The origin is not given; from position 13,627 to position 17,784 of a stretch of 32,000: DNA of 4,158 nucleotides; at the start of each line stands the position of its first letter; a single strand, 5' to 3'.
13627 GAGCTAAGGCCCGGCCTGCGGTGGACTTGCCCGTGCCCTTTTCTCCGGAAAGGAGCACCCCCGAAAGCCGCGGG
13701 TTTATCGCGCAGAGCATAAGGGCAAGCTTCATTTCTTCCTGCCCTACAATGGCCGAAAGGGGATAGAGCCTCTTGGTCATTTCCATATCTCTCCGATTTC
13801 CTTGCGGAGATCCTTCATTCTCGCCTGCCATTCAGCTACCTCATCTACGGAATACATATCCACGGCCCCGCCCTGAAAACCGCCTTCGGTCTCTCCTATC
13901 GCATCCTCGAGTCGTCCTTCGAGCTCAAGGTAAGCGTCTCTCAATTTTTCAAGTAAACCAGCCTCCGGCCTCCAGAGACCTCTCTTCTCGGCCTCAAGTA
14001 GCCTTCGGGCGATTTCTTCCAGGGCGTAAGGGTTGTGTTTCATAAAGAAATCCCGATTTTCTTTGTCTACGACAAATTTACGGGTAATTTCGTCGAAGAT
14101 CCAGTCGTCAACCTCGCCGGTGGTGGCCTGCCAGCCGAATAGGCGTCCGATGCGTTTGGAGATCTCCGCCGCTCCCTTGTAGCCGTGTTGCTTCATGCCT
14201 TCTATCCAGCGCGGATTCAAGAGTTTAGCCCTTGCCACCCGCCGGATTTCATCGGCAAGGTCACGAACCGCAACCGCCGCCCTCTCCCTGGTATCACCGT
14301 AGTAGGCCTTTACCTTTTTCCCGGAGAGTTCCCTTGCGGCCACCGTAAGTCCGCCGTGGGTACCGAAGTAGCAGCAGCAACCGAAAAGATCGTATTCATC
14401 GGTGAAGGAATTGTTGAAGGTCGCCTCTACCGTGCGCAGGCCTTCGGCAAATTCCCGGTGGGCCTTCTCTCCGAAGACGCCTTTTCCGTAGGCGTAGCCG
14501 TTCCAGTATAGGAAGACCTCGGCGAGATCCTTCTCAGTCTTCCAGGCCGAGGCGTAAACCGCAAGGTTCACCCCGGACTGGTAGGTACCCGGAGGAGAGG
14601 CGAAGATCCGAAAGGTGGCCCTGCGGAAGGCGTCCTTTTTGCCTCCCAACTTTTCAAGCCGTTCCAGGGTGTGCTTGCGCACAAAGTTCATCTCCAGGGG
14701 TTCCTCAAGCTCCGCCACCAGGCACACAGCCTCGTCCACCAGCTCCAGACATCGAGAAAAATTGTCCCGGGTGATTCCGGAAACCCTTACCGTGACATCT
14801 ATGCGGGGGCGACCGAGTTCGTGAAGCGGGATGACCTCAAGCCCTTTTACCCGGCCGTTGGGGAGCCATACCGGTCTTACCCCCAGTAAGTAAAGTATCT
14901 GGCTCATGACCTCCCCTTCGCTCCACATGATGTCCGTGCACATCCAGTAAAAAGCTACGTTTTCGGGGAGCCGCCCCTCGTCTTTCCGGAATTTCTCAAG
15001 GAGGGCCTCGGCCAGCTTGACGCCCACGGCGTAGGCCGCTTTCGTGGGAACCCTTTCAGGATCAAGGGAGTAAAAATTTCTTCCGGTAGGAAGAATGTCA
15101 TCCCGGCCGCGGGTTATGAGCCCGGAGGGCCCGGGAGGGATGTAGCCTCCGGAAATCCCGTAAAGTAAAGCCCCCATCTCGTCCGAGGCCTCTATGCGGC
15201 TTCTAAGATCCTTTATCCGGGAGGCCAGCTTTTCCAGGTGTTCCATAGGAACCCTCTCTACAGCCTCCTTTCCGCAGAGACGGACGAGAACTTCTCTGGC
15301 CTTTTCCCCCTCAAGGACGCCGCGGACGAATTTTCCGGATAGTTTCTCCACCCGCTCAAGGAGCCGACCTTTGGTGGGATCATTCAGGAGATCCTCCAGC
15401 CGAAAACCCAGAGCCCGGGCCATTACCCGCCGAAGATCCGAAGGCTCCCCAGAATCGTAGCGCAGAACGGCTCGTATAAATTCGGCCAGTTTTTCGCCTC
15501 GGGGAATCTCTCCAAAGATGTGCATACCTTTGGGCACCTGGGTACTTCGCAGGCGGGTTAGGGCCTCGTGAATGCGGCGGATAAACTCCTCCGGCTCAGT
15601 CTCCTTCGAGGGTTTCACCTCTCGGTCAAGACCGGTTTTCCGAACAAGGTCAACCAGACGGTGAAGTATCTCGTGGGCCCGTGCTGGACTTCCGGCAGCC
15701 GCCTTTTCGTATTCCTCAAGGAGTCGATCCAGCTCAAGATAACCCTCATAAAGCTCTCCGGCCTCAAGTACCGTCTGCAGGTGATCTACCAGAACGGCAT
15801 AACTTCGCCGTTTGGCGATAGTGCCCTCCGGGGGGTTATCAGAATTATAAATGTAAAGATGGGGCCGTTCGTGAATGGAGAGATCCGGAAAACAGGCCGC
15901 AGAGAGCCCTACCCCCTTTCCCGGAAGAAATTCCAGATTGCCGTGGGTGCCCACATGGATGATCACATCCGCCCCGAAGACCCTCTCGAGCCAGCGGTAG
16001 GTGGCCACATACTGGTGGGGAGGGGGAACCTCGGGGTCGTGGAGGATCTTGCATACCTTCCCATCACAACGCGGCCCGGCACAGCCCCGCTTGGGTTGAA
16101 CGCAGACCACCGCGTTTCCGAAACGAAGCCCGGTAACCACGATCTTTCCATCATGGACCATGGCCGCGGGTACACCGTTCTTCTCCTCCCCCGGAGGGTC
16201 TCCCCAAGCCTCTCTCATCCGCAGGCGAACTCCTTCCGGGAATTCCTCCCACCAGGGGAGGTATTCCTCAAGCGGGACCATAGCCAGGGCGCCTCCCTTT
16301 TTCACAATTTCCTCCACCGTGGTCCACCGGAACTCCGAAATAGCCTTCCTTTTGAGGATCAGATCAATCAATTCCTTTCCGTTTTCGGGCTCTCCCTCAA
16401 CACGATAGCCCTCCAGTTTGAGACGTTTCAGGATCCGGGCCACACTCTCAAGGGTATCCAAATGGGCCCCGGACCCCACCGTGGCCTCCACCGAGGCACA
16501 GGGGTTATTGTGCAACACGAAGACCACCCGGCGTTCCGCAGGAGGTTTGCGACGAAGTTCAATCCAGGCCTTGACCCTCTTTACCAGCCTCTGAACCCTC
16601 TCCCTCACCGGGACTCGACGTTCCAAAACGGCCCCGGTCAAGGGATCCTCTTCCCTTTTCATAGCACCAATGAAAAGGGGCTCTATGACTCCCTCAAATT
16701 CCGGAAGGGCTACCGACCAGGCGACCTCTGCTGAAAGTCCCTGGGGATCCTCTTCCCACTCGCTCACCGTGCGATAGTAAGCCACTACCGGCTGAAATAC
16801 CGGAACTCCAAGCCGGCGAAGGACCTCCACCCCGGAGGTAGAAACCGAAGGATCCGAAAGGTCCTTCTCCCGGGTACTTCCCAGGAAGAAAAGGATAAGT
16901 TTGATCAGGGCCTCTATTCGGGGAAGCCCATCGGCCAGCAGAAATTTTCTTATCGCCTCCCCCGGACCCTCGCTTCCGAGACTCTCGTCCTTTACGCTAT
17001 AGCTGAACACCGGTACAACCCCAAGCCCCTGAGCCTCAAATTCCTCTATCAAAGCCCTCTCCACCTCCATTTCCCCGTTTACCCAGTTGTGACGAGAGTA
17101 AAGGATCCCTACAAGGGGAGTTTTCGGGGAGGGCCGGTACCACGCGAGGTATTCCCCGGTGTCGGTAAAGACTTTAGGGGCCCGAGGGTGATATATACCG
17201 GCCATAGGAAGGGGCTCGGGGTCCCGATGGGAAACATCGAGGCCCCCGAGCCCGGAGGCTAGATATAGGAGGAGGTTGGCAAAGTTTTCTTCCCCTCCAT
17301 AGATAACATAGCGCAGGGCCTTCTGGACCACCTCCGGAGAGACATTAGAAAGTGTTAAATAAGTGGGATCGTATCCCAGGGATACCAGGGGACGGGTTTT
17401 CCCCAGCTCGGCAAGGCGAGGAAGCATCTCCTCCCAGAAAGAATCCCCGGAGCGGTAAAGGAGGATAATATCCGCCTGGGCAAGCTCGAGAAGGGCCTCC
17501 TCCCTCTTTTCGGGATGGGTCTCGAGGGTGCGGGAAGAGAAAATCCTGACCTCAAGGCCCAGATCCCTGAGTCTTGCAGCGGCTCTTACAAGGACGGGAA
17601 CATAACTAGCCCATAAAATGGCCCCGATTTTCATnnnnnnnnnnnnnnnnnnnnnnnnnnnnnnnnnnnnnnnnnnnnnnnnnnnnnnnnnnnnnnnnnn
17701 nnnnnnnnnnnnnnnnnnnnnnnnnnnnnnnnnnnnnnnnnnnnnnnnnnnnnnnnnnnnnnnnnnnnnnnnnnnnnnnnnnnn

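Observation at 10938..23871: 13 kb translationally coupled operon joining a TonB-dependent receptor, a BtuFCD-like importer and a CobN-ChlD-ChlI chelatase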

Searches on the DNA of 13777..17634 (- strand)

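Call 23: search_rna_families(sources=[L031, L034, L052, L042, L017, L016], threshold=gathering)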
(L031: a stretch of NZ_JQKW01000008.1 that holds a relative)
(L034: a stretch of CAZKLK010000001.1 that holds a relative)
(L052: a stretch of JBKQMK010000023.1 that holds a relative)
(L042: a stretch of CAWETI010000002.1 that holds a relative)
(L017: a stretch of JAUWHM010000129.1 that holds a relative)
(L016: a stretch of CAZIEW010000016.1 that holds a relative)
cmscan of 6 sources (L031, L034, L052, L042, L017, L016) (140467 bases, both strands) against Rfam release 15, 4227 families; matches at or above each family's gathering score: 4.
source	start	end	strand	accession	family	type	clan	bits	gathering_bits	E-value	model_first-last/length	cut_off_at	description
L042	15865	16052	+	RF00174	Cobalamin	Cis-reg; riboswitch;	CL00101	119.9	31.5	3.7e-29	1-189/189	no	Cobalamin riboswitch aptamer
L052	21426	21604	+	RF00174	Cobalamin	Cis-reg; riboswitch;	CL00101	119.8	31.5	4e-29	1-189/189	no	Cobalamin riboswitch aptamer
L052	20400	20580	+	RF00174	Cobalamin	Cis-reg; riboswitch;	CL00101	118.8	31.5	7.5e-29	1-189/189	no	Cobalamin riboswitch aptamer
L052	21178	21365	+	RF00174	Cobalamin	Cis-reg; riboswitch;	CL00101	35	31.5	7.3e-05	1-189/189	no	Cobalamin riboswitch aptamer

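Call 24: search_rna_families(sources=[L011, L022, L033, L061, L041, L038], threshold=gathering)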
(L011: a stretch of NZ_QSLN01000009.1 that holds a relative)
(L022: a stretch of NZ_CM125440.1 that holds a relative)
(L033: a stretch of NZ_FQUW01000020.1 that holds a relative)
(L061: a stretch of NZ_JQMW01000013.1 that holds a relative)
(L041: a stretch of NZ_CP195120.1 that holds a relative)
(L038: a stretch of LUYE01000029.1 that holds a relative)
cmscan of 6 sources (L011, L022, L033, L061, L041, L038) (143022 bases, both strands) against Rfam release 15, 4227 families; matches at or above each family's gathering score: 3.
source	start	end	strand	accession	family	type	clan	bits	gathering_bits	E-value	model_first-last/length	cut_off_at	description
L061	2474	2628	+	RF01731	TwoAYGGAY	Cis-reg;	CL00106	69.7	43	2.7e-09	1-168/168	no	TwoAYGGAY RNA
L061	17446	17600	+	RF01731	TwoAYGGAY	Cis-reg;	CL00106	69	43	3.9e-09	1-168/168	no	TwoAYGGAY RNA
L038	20325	20399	+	RF00005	tRNA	Gene; tRNA;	CL00001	68.6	29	1.7e-12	1-71/71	no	tRNA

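Call 35: search_rna_families(sources=[L002, L004, L008, L014, L024, L067, L049, L020], threshold=gathering)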
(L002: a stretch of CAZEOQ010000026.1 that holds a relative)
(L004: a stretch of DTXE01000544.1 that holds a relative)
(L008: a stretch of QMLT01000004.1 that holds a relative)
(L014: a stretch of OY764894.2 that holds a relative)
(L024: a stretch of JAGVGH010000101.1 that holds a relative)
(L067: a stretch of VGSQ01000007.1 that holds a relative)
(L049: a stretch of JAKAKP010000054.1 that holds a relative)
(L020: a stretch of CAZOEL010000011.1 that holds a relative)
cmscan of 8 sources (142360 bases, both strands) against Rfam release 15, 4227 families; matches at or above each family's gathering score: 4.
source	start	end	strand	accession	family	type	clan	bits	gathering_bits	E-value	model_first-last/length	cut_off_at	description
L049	12009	12196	+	RF00174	Cobalamin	Cis-reg; riboswitch;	CL00101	127.7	31.5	2.2e-31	1-189/189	no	Cobalamin riboswitch aptamer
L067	15010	15194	+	RF00174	Cobalamin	Cis-reg; riboswitch;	CL00101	123.5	31.5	3.4e-30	1-189/189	no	Cobalamin riboswitch aptamer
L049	12800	12987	+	RF00174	Cobalamin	Cis-reg; riboswitch;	CL00101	107.9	31.5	9.8e-26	1-189/189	no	Cobalamin riboswitch aptamer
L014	19533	19622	+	RF00005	tRNA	Gene; tRNA;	CL00001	59.2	29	6.4e-10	1-71/71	no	tRNA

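Call 80: search_rna_families(source=L042, start=3000, end=3450, threshold=evalue, max_evalue=10)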
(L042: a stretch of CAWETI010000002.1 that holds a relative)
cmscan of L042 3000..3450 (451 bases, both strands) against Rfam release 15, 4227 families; matches with E-value up to 10: 6.
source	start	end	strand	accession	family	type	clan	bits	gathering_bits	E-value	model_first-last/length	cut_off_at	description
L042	3154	3210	-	RF04288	mir-9201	Gene; miRNA;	CL00147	20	95.5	0.13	1-81/81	no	mir-9201 microRNA precursor family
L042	3161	3205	+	RF03558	mir-629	Gene; miRNA;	-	16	72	8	1-83/83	no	mir-629 microRNA precursor family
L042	3145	3215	-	RF00802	mir-207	Gene; miRNA;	-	14.5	88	8.1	1-78/78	no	mir-207 microRNA precursor family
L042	3026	3089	+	RF04201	MIR7510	Gene; miRNA;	-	14.1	93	8.8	1-79/79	no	MIR7510 microRNA precursor family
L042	3165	3237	-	RF02151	MIMT1_1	Gene; lncRNA;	-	11.7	45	9.8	1-88/88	no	MER1 repeat containing imprinted transcript 1 conserved region 1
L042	3404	3450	+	RF00478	SCARNA6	Gene; snRNA; snoRNA; scaRNA;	-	11.5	68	0.38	1-48/265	3'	Small Cajal body specific RNA 6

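Call 110: search_rna_families(source=L033, start=9860, end=10010, threshold=evalue, max_evalue=10)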
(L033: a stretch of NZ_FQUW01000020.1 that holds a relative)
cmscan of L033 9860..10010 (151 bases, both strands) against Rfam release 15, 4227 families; matches with E-value up to 10: 18.
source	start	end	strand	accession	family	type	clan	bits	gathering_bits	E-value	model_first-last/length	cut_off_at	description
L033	9897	9979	+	RF03616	MIR1888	Gene; miRNA;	-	18.6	72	0.23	1-101/101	no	MIR1888 microRNA precursor family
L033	9916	9970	+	RF04343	Plastid-psbA-2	Cis-reg;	CL00153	15.9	55.8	1.2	1-60/60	no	Plastid-psbA-2 3UTR RNA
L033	9876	9975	+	RF02414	rli60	Gene; sRNA;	-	15.4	60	9.8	1-191/191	no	Listeria sRNA rli60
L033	9908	9974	+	RF03366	mir-3122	Gene; miRNA;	-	15.3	92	2.4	1-73/73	no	mir-3122 microRNA precursor family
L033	9891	9968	+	RF02495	ohsC_RNA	Gene; antitoxin;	-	15.3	50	4.5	1-77/77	no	Oppression of Hydrophobic ORF by sRNA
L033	9887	9981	+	RF02366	Yfr19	Gene; sRNA;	-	15.2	70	6.5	1-82/82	no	Cyanobacterial functional RNA 19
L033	9901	9978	-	RF02863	sRNA_2410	Gene; sRNA;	-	14.9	61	1.9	90-141/196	no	Enterococcus sRNA 2410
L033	9888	9983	+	RF00652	MIR478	Gene; miRNA;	-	14.8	50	4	1-91/91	no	MIR478 microRNA precursor family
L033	9877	9978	+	RF02053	STnc430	Gene; sRNA;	-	14.7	47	4.1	1-162/162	no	Enterobacterial sRNA STnc430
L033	9860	9977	+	RF04312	trpB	Cis-reg;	-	14.6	59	9.1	12-107/107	5'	trpB ncRNA motif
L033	9905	9977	+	RF03556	mir-559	Gene; miRNA;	-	13.8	95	4.4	16-76/91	no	mir-559 microRNA precursor family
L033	9908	9971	+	RF00697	mir-186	Gene; miRNA;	-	13.2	70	5.9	1-82/82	no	mir-186 microRNA precursor family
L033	9869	9918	+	RF01091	PK-SPCSV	Cis-reg;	-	12.8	36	7.3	1-61/61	no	3'-terminal pseudoknot in SPCSV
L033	9860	9896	-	RF02546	LSU_trypano_mito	Gene; rRNA;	CL00112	11.8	60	1.2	1-37/561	3'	Trypanosomatid mitochondrial large subunit ribosomal RNA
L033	9860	9969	+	RF00503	RNAIII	Gene;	-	10.8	47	1.2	392-504/504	5'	RNAIII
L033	9907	9976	+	RF02417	VR-RNA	Gene; sRNA;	-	9.2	100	7.4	330-383/397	no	VR-RNA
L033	9895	10010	+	RF02583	Teg23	Gene; sRNA;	-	8.6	166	6.3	1-102/433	3'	S. aureus Teg23 small RNA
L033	9860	9972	+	RF01395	isrL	Gene; sRNA;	-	8.4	35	1.7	264-345/345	5'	isrL Hfq binding RNA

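Call 112: build_rna_model(alignment_id=A3, structure=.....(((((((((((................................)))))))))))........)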
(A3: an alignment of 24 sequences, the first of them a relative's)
Model R1 built from alignment A3 (24 sequences, 67 columns); structure: as given.
model positions 59; base pairs 11; branch points 0; effective number of sequences 24; information 0.828 bits per position. Calibrated on 0.2 Mb of random sequence (short: E-values are rough).
structure used (alignment columns):
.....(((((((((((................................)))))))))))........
